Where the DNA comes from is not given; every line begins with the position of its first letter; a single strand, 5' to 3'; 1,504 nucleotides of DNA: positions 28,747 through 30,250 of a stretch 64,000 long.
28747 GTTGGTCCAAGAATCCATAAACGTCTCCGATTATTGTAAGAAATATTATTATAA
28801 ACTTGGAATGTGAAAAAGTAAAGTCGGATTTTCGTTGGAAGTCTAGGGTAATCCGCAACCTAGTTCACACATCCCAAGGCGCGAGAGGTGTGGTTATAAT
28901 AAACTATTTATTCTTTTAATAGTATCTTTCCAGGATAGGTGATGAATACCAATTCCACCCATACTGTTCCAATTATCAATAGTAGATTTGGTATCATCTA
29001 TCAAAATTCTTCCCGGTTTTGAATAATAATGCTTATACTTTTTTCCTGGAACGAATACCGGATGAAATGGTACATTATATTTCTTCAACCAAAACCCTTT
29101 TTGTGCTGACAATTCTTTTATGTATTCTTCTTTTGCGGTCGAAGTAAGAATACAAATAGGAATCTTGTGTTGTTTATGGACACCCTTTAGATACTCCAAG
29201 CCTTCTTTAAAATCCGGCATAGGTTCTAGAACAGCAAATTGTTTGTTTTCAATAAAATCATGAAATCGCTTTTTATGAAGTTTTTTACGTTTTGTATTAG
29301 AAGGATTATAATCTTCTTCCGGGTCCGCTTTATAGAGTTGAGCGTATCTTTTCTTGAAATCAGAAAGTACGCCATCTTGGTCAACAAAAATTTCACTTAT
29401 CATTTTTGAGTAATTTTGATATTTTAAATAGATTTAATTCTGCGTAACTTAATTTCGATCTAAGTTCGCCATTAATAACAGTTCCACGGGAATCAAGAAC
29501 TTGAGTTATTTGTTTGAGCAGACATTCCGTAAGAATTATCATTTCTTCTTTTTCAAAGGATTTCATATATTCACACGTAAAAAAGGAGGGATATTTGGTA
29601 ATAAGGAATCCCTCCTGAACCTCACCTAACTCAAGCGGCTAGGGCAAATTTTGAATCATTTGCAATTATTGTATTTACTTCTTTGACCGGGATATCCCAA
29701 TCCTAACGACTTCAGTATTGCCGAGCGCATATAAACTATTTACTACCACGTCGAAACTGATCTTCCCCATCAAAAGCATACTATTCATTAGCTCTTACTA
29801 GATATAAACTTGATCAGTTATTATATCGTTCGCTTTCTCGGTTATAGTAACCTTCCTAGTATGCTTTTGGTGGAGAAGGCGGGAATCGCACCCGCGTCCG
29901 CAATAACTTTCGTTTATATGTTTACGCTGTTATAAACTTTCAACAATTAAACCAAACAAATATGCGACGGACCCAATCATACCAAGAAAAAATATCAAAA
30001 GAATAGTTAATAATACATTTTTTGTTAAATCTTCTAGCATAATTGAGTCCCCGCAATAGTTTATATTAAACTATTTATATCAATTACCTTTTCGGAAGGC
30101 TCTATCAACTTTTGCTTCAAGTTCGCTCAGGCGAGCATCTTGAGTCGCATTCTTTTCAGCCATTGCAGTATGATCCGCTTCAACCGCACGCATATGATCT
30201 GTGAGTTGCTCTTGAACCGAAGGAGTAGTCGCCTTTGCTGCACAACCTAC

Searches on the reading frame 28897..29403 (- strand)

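Call 31: search_protein_families(library=phrogs, proteins=[window:28897-29403:-], max_evalue=0.001)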
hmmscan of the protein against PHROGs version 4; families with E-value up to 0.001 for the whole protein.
window:28897-29403:- (169 aa): 3 families
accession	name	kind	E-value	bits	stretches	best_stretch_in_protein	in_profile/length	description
phrog_2643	-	moron, auxiliary metabolic gene and host takeover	1.4e-25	91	1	3-165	7-166/182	5'-3' deoxyribonucleotidase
phrog_420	-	unknown function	3.8e-16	60.4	1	2-160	13-180/267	unknown function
phrog_415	-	other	3.7e-05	24.5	1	6-149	25-158/218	polynucleotide kinase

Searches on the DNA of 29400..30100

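Call 79: search_rna_families(source=window, start=29400, end=30100, threshold=gathering, show_alignments=1)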
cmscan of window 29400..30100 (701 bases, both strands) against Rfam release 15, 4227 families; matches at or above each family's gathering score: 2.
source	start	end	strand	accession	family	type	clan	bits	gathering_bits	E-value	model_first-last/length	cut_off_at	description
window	29631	29929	-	RF04321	tmRNA_permuted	Gene;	-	104.8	47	2.5e-21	1-213/213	no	permuted transfer-messenger RNA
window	29584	29989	-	RF01849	alpha_tmRNA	Gene;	CL00001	68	50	2.2e-18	1-355/355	no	Alphaproteobacteria transfer-messenger RNA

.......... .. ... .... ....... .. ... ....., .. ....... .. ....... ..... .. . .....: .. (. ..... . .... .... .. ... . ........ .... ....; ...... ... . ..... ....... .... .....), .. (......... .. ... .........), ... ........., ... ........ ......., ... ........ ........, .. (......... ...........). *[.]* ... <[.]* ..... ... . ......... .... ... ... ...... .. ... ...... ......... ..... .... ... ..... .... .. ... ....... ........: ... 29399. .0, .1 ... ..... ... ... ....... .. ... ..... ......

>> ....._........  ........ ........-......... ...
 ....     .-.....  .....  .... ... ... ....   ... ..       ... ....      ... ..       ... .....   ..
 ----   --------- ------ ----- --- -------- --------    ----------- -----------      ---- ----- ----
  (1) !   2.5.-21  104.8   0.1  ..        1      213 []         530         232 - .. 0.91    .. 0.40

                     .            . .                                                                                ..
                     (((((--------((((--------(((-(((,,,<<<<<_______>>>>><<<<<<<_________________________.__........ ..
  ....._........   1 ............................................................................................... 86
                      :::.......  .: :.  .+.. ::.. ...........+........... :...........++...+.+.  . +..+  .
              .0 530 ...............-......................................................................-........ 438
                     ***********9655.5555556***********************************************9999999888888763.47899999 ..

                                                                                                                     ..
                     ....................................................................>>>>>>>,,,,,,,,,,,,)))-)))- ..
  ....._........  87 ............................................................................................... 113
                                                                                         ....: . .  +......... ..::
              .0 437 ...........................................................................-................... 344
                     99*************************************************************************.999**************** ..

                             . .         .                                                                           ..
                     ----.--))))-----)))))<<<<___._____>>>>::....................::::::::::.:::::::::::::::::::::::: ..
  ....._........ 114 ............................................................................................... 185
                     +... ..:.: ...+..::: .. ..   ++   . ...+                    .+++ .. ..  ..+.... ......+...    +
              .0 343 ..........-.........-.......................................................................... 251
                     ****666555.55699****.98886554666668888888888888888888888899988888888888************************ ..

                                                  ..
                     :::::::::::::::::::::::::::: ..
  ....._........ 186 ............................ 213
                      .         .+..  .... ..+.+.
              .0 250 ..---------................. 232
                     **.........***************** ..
